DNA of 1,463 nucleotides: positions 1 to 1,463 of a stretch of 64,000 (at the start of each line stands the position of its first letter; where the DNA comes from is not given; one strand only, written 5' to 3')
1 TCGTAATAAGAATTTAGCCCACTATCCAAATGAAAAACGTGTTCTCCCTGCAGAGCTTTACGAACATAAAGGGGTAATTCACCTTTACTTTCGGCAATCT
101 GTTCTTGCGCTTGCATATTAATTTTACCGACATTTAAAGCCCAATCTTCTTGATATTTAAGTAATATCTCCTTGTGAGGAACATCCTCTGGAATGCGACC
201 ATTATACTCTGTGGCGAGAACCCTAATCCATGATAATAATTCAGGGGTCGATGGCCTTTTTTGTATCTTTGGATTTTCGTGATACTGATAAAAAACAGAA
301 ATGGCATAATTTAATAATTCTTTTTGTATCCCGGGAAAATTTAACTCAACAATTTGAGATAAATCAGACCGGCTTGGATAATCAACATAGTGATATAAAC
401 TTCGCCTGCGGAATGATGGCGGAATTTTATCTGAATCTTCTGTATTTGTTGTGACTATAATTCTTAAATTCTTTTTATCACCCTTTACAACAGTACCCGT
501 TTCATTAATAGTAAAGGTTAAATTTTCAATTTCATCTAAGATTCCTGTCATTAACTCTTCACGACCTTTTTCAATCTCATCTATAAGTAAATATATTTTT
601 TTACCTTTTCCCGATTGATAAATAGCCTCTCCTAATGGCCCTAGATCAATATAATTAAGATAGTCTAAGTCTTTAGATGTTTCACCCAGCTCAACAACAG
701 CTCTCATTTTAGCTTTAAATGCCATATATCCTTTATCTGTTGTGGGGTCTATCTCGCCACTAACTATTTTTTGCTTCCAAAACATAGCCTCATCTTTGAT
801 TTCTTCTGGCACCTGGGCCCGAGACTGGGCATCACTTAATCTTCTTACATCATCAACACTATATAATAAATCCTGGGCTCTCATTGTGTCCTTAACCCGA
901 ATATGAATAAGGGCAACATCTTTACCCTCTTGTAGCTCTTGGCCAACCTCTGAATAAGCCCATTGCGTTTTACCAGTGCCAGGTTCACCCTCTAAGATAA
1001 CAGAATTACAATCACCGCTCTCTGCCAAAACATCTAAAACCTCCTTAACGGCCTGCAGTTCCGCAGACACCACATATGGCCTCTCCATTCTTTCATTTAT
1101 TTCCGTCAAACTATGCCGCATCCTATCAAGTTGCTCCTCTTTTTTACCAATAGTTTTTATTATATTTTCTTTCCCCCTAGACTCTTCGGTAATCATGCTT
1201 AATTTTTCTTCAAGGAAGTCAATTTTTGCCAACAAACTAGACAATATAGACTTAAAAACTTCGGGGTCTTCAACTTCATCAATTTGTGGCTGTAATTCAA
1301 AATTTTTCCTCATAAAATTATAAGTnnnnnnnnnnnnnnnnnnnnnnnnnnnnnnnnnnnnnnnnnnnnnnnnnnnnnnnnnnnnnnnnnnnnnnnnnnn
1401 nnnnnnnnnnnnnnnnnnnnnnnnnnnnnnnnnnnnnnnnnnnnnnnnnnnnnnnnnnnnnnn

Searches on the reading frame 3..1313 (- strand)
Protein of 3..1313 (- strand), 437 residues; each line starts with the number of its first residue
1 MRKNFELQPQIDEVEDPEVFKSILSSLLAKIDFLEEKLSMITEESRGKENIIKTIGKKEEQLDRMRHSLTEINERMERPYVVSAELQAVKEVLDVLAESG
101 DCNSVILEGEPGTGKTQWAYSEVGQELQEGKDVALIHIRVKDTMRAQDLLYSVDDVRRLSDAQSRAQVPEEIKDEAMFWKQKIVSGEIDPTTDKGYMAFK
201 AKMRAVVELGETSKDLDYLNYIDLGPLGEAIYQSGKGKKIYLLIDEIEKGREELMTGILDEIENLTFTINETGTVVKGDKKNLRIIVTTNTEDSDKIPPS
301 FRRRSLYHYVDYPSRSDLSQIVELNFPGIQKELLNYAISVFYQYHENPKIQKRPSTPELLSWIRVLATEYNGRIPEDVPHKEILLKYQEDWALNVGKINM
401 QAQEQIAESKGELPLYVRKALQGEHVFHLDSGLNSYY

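Call 53: search_protein_families(library=pfam, proteins=[window:3-1313:-], max_evalue=0.01)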
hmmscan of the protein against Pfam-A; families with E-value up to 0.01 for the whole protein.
window:3-1313:- (437 aa): 6 families
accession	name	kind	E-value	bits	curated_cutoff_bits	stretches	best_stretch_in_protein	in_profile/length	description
PF07728.20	AAA_5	-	3.2e-07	30.9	22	1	105-304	2-138/139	AAA domain (dynein-related subfamily)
PF00004.35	AAA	-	0.00013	22.9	21.2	0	105-146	1-36/131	ATPase family associated with various cellular activities (AAA)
PF13191.12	AAA_16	-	0.0011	20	32.6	1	84-212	7-129/167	AAA ATPase domain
PF00158.32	Sigma54_activat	-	0.0051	16.9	20.2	0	84-120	6-40/168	Sigma-54 interaction domain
PF13401.12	AAA_22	-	0.0062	17.3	27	0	101-152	4-53/130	AAA domain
PF20720.3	nSTAND3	-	0.0093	16.1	27.2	0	87-133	5-48/155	Novel STAND NTPase 3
